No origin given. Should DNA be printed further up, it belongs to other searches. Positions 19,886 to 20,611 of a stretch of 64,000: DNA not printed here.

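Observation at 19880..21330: Sharply AT-rich 1.45-kb islet with a two-gene ORFan operon between radA and the CCA-adding enzyme gene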

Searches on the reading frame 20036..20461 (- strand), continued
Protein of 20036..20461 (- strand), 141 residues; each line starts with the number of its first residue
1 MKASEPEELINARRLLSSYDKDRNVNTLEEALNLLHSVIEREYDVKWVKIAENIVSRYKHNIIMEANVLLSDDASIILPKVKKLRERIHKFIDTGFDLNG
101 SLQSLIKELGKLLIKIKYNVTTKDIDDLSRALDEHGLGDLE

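Call 68: search_protein_families(library=pfam, alignment_id=A5, max_evalue=1)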
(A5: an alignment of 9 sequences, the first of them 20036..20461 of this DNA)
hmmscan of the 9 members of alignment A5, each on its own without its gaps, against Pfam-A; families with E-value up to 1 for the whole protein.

A. member 1, window:20036-20461:- (141 aa): 5 families
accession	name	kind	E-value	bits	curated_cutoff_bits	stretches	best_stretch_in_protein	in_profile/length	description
PF15397.11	DUF4618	-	0.02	14.8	34.9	1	22-52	94-124/258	Domain of unknown function (DUF4618)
PF23394.1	DUF7102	-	0.04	14.2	27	1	25-85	17-79/176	Domain of unknown function (DUF7102)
PF17565.7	DUF5471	-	0.042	14.6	25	1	104-130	3-28/70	Family of unknown function (DUF5471)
PF24210.1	T4_RIIA1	-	0.13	12.4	27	0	24-46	7-29/67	RIIA.1-like protein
PF18493.6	DUF5617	-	0.17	12.5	26.3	1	6-92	12-89/90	Domain of unknown function (DUF5617)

B. families by the number of members that match (of 9 scanned): 12 families
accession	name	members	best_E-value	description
PF18493.6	DUF5617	4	0.0064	Domain of unknown function (DUF5617)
PF12239.13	DUF3605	1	0.013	Protein of unknown function (DUF3605)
PF15397.11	DUF4618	1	0.02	Domain of unknown function (DUF4618)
PF09951.15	Imm33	1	0.033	Immunity protein Imm33 domain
PF23394.1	DUF7102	1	0.04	Domain of unknown function (DUF7102)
PF17565.7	DUF5471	1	0.042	Family of unknown function (DUF5471)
PF18377.6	FERM_F2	1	0.059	FERM F2 acyl-CoA binding protein-like domain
PF06599.16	DUF1139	1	0.087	Protein of unknown function (DUF1139)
PF10505.14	NARG2_C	1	0.095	NMDA receptor-regulated gene protein 2 C-terminus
PF03945.19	Endotoxin_N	1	0.1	delta endotoxin, N-terminal domain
PF24210.1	T4_RIIA1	1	0.13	RIIA.1-like protein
PF18213.6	SUB1_ProdP9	1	0.39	SUB1 protease Prodomain ProdP9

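Call 70: fold_search(model_id=the predicted structure, library=viral)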
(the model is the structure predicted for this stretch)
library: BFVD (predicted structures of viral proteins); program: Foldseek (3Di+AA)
matches with E <= 10: 114; with E <= 0.001: 0
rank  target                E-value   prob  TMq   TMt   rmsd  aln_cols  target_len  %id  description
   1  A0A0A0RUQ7            6.4e-01  0.28  0.28  0.05  20.2       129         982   19  Tail spike protein [Bacillus phage Mater]
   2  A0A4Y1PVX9            1.2e+00  0.16  0.28  0.19  19.9       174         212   10  (no name in the UniProt tables at hand)
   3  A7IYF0                1.5e+00  0.13  0.23  0.27  14.5       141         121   15  Gp83 [Corynebacterium phage P1201]
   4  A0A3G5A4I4            1.6e+00  0.25  0.28  0.17   8.5       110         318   13  Sel1 repeat family protein [Harvfovirus sp.]
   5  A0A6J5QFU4            1.7e+00  0.12  0.25  0.14  19.5       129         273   14  Clostridium phage phiCTP1, Gp74 [uncultured Caudovirales phage]
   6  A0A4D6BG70            2.3e+00  0.13  0.25  0.21  16.4       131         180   14  (no name in the UniProt tables at hand)
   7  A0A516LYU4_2          2.4e+00  0.09  0.26  0.06  13.2       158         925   13  (no name in the UniProt tables at hand)
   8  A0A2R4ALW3            2.5e+00  0.28  0.27  0.39  10.7        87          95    9  Nucleoside triphosphate pyrophosphohydrolase [Aeromonas phage AhSzw-1]
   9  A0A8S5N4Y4            2.7e+00  0.09  0.28  0.04  26.6       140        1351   17  Tail tape measure [Siphoviridae sp. ctaaA4]
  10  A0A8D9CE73            2.7e+00  0.03  0.15  0.07  27.3       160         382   14  Uncharacterized protein [uncultured marine phage]
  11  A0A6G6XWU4            3.0e+00  0.51  0.28  0.35   8.5        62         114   22  (no name in the UniProt tables at hand)
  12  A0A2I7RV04            3.0e+00  0.13  0.27  0.14  15.5       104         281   18  (no name in the UniProt tables at hand)
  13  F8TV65                3.0e+00  0.12  0.27  0.28   9.4       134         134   10  (no name in the UniProt tables at hand)
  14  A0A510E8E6            3.0e+00  0.04  0.18  0.12  16.6       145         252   12  (no name in the UniProt tables at hand)
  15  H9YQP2                3.2e+00  0.47  0.26  0.27   8.6        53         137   17  (no name in the UniProt tables at hand)
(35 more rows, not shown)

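Call 72: find_encoding_contigs(protein=P0014, flank=6000, max_places=3)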
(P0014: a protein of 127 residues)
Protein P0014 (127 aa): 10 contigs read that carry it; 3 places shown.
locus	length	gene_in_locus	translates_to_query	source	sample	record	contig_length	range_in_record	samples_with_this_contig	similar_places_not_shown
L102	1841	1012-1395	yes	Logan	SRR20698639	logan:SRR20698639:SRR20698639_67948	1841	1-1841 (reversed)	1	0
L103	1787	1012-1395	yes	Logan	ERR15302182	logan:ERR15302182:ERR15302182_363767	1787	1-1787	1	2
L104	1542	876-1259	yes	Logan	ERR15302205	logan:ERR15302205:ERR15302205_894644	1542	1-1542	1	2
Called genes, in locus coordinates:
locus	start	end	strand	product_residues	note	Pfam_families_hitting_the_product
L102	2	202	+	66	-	?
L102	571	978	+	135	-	-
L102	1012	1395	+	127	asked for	-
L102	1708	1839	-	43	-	?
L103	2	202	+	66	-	?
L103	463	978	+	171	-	-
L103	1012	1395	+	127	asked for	-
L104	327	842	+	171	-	-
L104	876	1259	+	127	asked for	-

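Call 73: find_encoding_contigs(protein=P0016, flank=6000, max_places=3)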
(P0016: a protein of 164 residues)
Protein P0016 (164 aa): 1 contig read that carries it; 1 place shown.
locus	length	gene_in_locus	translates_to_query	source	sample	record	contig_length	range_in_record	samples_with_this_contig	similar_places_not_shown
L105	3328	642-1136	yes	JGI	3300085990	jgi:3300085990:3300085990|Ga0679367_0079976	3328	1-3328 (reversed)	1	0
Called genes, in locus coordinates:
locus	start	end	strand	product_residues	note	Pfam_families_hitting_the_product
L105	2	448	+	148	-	?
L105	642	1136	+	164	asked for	-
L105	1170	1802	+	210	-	PF08308:PEGA (weak), PF09851:SHOCT (weak)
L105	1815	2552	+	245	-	PF15956:DUF4760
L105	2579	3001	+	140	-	-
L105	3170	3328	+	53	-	?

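Call 76: search_dna_similar(query=window:20036-20461:-, collection=plasmids, mode=protein, max_evalue=0.001, max_rows=10)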
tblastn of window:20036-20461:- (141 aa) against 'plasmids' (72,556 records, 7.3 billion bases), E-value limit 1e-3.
No match.

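Call 78: search_dna_similar(query=window:20036-20461:-, collection=phages, mode=protein, max_evalue=0.001, max_rows=10)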
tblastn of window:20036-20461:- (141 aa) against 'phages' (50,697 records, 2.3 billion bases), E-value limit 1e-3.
No match.

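Call 87: search_protein_families(library=padloc, alignment_id=A5, max_evalue=0.1)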
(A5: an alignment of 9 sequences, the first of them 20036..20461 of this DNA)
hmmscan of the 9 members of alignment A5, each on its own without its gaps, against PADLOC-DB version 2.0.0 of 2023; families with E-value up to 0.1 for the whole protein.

A. member 1, window:20036-20461:- (141 aa): 0 families

B. families by the number of members that match (of 9 scanned): 1 family
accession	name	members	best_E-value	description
PDLC00562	JetA3|JetA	1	0.003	Unknown function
